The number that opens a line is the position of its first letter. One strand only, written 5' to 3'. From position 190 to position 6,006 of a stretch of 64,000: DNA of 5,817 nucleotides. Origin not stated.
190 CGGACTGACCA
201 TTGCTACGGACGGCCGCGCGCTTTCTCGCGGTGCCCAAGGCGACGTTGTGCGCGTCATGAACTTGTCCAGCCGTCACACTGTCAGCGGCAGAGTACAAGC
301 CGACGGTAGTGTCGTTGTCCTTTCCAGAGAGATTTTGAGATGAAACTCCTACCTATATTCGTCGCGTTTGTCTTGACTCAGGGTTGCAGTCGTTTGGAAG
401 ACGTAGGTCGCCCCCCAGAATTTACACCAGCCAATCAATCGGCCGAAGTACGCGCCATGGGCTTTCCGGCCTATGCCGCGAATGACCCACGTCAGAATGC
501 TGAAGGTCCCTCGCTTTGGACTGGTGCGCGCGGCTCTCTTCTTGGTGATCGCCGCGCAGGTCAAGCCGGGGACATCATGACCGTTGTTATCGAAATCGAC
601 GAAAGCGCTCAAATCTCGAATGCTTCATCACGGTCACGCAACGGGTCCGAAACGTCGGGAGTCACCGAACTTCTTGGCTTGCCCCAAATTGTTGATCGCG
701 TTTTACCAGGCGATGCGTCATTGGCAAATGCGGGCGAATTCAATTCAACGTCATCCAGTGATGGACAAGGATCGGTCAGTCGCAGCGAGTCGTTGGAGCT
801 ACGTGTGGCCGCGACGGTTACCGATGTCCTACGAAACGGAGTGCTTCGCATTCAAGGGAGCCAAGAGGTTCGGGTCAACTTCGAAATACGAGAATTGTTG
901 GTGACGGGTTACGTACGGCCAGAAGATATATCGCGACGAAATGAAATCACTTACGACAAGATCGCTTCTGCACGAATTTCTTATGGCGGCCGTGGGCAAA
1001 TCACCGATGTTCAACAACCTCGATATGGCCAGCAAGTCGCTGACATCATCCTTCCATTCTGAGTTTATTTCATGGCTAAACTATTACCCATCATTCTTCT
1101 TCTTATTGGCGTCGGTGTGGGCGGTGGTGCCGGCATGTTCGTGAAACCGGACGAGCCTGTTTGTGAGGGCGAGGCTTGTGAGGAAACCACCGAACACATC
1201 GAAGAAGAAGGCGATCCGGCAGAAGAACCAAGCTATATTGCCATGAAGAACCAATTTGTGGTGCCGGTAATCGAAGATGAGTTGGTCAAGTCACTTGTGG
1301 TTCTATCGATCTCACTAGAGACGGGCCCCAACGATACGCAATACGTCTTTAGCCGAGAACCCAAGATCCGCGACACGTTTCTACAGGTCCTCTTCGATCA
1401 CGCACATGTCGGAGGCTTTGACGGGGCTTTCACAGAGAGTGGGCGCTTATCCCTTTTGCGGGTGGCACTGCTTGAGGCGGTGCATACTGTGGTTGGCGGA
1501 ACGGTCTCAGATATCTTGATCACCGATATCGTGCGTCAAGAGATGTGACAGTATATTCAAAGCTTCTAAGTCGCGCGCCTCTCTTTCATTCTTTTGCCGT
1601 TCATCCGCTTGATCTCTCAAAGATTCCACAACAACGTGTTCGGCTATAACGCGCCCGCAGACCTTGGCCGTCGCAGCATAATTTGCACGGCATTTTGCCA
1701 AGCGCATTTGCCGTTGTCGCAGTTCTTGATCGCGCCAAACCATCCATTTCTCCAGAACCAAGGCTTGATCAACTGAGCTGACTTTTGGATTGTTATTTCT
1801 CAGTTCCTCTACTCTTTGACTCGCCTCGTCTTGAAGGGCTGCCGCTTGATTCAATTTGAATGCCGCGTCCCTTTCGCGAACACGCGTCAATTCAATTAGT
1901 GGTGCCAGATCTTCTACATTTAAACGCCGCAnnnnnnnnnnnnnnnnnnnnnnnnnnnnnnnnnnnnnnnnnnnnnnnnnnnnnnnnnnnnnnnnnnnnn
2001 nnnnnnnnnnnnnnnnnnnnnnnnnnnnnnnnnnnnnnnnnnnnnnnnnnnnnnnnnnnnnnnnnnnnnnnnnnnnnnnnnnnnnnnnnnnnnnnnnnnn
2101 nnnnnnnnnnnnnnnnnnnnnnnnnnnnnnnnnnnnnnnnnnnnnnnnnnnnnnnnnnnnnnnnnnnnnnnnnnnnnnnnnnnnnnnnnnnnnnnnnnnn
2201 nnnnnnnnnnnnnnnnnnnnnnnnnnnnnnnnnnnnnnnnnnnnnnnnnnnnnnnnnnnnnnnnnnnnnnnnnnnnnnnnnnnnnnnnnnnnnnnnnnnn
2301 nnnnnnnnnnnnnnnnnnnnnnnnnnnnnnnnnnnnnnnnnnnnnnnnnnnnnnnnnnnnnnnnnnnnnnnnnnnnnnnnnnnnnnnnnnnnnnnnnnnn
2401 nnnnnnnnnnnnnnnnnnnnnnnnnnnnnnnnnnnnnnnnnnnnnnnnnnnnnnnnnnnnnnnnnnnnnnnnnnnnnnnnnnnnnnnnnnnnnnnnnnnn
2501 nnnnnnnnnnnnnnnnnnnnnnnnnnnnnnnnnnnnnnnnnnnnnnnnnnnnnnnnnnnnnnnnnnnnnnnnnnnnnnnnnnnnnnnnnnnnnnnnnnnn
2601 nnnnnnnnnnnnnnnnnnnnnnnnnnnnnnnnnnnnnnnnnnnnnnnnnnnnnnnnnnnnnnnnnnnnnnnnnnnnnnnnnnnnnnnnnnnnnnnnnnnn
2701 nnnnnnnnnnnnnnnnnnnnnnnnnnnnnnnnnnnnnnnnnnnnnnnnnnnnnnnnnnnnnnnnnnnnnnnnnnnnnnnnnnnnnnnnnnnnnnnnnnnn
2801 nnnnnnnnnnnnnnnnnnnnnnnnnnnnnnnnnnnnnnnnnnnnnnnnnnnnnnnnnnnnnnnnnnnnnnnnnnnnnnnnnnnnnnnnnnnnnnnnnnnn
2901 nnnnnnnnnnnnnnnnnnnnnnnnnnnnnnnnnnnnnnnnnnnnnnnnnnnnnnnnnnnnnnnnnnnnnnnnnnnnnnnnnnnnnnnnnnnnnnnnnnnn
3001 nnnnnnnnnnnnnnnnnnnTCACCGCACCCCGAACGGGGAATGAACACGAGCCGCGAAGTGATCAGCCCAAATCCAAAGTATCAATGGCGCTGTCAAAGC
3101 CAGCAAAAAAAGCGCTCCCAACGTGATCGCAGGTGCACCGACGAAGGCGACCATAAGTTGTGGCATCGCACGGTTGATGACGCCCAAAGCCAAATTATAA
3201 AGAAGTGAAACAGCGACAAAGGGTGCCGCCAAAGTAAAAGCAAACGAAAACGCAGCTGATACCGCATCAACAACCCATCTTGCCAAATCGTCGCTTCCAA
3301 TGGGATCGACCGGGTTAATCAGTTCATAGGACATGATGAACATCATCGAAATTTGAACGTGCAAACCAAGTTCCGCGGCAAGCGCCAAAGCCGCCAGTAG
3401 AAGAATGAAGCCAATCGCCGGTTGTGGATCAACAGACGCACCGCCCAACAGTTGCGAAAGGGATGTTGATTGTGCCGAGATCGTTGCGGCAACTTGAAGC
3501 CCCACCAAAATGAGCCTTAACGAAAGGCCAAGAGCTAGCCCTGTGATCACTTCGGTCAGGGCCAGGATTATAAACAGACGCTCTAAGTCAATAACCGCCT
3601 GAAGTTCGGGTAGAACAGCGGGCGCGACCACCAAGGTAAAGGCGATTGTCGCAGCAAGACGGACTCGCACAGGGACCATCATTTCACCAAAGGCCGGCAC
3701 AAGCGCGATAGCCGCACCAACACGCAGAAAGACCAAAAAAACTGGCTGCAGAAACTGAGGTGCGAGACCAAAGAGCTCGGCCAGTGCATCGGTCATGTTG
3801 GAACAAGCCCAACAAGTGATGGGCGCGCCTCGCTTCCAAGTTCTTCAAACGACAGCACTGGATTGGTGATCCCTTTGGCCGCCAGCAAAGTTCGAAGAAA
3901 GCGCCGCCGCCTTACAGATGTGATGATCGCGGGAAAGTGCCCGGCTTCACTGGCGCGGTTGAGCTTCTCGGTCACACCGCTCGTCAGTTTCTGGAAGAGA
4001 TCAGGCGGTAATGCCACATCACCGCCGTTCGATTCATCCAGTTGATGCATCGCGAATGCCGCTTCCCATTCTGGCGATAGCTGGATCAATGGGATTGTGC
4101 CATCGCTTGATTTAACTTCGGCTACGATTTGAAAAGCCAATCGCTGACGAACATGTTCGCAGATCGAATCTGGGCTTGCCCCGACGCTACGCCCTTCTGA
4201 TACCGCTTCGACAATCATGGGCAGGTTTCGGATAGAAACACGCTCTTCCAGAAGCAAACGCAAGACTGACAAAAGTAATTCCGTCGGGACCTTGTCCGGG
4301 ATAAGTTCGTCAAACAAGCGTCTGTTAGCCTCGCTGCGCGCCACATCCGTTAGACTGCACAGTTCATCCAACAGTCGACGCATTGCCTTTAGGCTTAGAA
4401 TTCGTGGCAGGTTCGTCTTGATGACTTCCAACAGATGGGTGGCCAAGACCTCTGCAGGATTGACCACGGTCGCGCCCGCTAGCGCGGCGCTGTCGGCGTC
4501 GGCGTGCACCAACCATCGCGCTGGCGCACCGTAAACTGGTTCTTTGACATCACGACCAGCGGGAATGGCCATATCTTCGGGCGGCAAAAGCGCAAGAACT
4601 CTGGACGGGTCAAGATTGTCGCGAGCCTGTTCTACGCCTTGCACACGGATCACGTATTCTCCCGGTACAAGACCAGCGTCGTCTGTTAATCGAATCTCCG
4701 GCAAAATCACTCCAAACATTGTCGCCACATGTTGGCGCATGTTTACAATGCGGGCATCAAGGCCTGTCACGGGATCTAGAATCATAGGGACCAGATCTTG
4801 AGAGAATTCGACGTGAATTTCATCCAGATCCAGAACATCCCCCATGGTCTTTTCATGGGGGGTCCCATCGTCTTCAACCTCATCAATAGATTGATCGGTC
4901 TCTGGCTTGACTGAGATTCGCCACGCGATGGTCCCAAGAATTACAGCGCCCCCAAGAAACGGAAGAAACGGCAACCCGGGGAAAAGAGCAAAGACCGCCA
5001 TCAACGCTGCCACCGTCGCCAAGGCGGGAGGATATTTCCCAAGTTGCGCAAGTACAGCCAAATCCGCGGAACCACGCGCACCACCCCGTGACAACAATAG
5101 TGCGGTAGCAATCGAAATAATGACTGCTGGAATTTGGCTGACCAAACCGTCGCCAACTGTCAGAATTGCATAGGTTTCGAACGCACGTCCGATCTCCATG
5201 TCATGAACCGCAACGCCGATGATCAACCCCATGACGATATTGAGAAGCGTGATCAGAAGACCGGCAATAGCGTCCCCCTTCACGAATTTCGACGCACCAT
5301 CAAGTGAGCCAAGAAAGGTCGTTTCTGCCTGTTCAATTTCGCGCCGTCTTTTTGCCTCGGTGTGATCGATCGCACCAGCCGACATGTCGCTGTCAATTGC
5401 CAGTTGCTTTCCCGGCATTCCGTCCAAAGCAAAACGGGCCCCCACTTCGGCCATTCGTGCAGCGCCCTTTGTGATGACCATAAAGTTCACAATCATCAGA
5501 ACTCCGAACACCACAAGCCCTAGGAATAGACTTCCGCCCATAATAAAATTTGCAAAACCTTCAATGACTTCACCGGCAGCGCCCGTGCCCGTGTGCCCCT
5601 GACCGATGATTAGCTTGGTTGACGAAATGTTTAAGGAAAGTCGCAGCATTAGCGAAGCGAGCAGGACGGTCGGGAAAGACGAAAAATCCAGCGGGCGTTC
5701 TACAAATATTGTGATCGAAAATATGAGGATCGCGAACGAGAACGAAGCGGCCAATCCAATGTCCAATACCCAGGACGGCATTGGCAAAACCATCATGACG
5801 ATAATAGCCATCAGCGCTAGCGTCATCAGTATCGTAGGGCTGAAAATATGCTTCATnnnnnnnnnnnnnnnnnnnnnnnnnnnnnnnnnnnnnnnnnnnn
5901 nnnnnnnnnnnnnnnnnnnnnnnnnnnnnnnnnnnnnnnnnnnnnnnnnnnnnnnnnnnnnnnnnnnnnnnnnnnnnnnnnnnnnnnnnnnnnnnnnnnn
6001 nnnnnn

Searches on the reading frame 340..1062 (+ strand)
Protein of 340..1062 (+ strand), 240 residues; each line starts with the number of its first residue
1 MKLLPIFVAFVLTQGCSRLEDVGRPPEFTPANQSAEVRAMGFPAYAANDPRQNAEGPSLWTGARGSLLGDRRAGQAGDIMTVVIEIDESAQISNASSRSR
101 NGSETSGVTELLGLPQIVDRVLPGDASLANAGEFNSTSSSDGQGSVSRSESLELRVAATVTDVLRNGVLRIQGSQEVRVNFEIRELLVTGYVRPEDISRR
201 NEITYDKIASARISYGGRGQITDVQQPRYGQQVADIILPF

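Call 48: search_protein_families(library=pfam, proteins=[window:340-1062:+], max_evalue=0.001)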
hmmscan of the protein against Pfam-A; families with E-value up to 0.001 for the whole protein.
window:340-1062:+ (240 aa): 1 family
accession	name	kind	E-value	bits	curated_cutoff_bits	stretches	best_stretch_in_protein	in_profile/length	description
PF02107.21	FlgH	-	5.7e-52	176.2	27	1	56-239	4-172/172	Flagellar L-ring protein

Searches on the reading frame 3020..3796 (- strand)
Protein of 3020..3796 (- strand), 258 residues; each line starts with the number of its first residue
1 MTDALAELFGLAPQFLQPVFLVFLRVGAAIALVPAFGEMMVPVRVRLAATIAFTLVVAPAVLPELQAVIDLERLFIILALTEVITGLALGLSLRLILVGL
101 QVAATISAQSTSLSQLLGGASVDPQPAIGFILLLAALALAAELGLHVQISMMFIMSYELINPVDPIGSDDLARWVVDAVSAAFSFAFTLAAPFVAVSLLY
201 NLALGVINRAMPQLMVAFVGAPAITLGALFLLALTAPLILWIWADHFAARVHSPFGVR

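Call 48: search_protein_families(library=pfam, proteins=[window:3020-3796:-], max_evalue=0.001)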
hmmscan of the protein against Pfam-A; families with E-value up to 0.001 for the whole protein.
window:3020-3796:- (258 aa): 1 family
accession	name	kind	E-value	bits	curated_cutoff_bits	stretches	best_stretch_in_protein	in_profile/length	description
PF01311.25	Bac_export_1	-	9.3e-42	143.6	27.8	1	19-248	4-228/230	Bacterial export proteins, family 1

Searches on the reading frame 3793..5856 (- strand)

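Call 49: search_protein_families(library=pfam, proteins=[window:3793-5856:-], max_evalue=0.001)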
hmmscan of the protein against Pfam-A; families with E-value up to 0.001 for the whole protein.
window:3793-5856:- (687 aa): 1 family
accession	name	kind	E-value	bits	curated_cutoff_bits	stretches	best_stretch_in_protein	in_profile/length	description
PF00771.25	FHIPEP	-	5.9e-215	716.1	29.1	1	18-676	1-655/657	FHIPEP family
